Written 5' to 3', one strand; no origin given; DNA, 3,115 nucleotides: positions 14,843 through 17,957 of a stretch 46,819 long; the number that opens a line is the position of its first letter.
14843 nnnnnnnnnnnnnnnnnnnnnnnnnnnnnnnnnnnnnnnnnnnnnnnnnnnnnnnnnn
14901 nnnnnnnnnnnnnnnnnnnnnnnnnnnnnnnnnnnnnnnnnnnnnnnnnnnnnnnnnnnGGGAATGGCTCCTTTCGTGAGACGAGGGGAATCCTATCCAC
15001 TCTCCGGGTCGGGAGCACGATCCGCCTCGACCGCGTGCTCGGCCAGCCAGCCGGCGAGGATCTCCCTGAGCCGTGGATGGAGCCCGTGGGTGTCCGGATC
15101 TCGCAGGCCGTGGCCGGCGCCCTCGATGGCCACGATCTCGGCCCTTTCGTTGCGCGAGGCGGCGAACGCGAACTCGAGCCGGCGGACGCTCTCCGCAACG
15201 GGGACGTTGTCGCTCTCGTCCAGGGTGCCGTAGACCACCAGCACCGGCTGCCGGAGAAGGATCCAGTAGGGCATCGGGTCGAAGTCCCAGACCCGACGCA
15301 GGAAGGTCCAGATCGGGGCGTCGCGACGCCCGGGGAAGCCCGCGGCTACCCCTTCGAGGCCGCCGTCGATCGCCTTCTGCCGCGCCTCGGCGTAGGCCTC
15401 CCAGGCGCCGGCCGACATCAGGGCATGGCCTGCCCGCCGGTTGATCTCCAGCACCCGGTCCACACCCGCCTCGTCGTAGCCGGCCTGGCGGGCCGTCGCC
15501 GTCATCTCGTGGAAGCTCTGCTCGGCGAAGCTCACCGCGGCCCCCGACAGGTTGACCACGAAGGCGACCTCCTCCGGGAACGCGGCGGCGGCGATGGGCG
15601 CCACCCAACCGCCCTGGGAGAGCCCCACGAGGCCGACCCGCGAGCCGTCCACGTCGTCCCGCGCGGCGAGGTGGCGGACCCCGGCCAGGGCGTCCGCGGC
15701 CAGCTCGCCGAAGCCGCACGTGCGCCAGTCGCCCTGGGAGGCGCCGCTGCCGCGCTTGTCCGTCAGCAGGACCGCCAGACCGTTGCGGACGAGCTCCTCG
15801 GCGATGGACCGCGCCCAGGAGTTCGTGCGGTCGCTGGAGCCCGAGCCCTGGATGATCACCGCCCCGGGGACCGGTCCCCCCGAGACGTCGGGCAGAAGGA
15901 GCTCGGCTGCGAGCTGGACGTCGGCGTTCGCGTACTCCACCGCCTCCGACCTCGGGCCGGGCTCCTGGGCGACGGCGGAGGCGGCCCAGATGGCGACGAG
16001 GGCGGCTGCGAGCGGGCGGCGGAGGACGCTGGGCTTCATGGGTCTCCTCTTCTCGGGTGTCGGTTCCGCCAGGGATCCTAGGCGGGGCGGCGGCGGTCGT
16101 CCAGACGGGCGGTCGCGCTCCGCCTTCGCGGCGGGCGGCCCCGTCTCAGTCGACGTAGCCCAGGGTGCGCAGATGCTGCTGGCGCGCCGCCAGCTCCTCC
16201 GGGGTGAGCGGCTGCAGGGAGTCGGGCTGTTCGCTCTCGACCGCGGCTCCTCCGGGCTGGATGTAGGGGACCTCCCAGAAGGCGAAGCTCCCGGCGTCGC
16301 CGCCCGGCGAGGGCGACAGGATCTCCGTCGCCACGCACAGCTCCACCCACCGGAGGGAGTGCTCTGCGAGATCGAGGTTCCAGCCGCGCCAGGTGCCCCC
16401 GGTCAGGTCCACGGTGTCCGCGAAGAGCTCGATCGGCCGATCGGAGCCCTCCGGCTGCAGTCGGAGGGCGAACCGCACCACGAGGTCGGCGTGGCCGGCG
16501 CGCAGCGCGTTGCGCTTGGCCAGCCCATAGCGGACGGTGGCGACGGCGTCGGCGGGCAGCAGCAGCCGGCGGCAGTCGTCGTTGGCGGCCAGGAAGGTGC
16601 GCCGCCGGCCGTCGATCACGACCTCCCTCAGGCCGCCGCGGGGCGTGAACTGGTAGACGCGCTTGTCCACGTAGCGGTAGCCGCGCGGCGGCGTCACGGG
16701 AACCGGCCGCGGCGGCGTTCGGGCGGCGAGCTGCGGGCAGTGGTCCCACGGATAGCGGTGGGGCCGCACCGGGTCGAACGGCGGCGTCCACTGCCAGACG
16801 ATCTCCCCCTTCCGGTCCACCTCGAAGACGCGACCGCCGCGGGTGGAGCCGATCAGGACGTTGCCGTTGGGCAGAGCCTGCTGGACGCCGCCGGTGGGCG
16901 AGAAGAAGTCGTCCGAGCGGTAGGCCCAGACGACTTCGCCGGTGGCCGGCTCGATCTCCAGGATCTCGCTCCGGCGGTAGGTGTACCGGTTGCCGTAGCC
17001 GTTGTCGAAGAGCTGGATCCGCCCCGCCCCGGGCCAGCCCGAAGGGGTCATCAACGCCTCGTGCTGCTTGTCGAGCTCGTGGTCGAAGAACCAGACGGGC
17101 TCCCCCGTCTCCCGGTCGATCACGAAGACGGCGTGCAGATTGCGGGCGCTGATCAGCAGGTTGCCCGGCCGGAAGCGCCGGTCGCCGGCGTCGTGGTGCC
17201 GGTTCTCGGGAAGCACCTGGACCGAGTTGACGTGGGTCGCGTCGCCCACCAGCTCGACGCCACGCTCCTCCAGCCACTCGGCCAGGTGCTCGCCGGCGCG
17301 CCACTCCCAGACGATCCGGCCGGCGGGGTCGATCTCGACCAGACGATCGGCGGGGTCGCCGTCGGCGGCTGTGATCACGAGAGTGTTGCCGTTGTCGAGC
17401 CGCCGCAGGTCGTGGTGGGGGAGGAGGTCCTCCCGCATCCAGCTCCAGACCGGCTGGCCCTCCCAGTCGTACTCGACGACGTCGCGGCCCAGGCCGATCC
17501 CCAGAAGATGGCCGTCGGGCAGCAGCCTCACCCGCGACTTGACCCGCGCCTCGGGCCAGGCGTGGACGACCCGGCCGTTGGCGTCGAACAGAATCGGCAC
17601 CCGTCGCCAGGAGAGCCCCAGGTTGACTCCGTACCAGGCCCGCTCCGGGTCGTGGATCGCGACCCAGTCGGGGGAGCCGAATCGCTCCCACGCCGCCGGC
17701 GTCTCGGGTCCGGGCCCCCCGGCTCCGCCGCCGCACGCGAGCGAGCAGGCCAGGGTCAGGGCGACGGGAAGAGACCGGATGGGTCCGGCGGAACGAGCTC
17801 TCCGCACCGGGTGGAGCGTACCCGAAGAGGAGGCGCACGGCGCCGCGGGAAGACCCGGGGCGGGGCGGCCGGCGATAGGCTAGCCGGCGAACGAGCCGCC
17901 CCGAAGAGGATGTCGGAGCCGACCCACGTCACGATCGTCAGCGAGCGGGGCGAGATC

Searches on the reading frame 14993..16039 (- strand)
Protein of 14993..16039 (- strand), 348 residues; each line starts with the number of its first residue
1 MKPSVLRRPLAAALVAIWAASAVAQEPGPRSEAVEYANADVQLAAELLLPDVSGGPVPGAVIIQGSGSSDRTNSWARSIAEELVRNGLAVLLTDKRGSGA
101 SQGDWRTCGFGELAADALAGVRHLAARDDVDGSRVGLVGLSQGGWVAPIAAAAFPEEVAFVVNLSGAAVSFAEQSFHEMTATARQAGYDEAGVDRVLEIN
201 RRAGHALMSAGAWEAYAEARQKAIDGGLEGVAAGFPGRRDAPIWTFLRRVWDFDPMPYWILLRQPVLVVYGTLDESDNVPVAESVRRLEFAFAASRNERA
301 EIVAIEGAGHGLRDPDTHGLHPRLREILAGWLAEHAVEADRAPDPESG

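Call 7: search_protein_families(library=pfam, proteins=[window:14993-16039:-], max_evalue=0.001)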
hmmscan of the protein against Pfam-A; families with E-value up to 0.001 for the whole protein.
window:14993-16039:- (348 aa): 8 families
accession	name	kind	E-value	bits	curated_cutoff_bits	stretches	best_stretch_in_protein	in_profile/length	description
PF02129.25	Peptidase_S15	-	1.6e-13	51.4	23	1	41-223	3-188/262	X-Pro dipeptidyl-peptidase (S15 family)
PF00326.27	Peptidase_S9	-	6.7e-11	42.5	22.6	1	83-176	10-107/213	Prolyl oligopeptidase family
PF00561.26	Abhydrolase_1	-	7.2e-10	39.4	25.8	1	72-189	13-116/245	alpha/beta hydrolase fold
PF12146.15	Hydrolase_4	-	5.3e-09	36.2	27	1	62-175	7-117/239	Serine aminopeptidase, S33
PF12697.13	Abhydrolase_6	-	1.8e-07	32.5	26.3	1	78-312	19-206/217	Alpha/beta hydrolase family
PF08840.17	BAAT_C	-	1.5e-06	28.9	20.9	1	121-179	10-67/210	BAAT / Acyl-CoA thioester hydrolase C terminal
PF01738.24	DLH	-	2.2e-06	27.9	21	0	53-170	11-133/217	Dienelactone hydrolase family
PF05448.18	AXE1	-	0.00016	21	21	0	114-162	157-204/321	Acetyl xylan esterase (AXE1)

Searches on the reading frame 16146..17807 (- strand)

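Call 7: search_protein_families(library=pfam, proteins=[window:16146-17807:-], max_evalue=0.001)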
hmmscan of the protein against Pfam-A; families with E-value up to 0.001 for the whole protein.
window:16146-17807:- (553 aa): 3 families
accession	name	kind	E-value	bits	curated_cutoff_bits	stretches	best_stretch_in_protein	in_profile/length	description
PF14269.12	Arylsulfotran_2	-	2.5e-18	66.9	27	1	128-339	57-297/301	Arylsulfotransferase (ASST)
PF05935.17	Arylsulfotrans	-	5.7e-18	65.5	24.2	1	68-240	27-212/374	Arylsulfotransferase (ASST)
PF13360.13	PQQ_2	-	3.4e-06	27.3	27.6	1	229-339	7-98/233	Outer membrane protein assembly factor BamB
